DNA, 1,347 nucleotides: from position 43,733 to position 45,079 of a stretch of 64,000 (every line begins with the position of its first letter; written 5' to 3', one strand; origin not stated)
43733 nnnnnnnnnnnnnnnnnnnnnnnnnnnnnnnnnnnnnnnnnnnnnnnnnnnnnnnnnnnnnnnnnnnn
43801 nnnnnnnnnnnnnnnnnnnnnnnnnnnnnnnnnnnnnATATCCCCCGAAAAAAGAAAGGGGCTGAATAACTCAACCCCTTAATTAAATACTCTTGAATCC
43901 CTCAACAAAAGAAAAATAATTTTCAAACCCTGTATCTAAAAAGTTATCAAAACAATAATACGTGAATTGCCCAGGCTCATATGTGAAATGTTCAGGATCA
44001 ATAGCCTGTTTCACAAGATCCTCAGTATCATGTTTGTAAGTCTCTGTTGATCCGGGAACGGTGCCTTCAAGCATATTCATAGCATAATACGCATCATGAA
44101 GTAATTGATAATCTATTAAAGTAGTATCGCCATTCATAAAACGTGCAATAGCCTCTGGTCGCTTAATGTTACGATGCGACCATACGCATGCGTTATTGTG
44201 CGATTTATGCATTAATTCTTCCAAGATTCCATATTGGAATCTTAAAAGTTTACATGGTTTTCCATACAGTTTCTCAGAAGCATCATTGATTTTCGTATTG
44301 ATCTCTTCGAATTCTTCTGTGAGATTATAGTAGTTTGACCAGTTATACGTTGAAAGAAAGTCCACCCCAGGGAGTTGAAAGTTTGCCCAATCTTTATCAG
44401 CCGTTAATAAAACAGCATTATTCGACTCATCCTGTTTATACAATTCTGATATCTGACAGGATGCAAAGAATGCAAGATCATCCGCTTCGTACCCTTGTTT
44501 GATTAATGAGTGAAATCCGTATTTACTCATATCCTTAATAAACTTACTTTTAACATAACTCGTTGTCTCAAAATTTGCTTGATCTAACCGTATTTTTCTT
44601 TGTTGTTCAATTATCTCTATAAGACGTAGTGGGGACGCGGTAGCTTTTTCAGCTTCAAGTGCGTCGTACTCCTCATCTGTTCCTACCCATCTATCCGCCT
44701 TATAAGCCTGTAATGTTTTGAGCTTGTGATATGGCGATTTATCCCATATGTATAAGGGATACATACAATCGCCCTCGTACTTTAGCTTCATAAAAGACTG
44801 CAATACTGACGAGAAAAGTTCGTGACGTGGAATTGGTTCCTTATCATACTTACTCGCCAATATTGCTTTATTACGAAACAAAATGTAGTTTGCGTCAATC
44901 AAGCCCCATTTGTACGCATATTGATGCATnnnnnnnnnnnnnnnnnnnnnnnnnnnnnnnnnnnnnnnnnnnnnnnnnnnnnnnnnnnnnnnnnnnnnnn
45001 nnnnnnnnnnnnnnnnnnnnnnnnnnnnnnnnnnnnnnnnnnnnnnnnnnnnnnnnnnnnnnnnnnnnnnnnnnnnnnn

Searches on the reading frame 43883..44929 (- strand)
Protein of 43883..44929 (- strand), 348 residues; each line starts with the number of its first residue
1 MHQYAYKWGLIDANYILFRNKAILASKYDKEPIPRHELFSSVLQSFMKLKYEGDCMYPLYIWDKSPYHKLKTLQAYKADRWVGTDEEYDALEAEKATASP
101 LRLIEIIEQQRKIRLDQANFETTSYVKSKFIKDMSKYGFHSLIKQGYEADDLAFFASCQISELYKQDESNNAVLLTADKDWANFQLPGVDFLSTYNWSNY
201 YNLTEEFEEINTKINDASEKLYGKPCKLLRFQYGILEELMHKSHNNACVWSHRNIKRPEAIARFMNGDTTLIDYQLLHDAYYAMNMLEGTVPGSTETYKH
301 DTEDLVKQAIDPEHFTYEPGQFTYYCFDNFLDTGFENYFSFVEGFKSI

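Call 11: search_protein_families(library=phrogs, proteins=[window:43883-44929:-], max_evalue=0.001)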
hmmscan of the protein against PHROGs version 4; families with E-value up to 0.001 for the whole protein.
window:43883-44929:- (348 aa): 1 family
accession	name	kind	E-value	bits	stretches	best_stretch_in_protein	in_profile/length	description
phrog_107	-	DNA, RNA and nucleotide metabolism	3.9e-07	30.6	1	10-232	123-291/542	exonuclease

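Call 12: search_protein_families(library=pfam, proteins=[window:43883-44929:-], max_evalue=0.001)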
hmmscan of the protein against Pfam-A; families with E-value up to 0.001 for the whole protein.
window:43883-44929:- (348 aa): 1 family
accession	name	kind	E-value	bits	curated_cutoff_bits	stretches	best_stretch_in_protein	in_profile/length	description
PF02739.22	5_3_exonuc_N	-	1.9e-06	28.2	34.3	1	10-193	4-146/164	5'-3' exonuclease, N-terminal resolvase-like domain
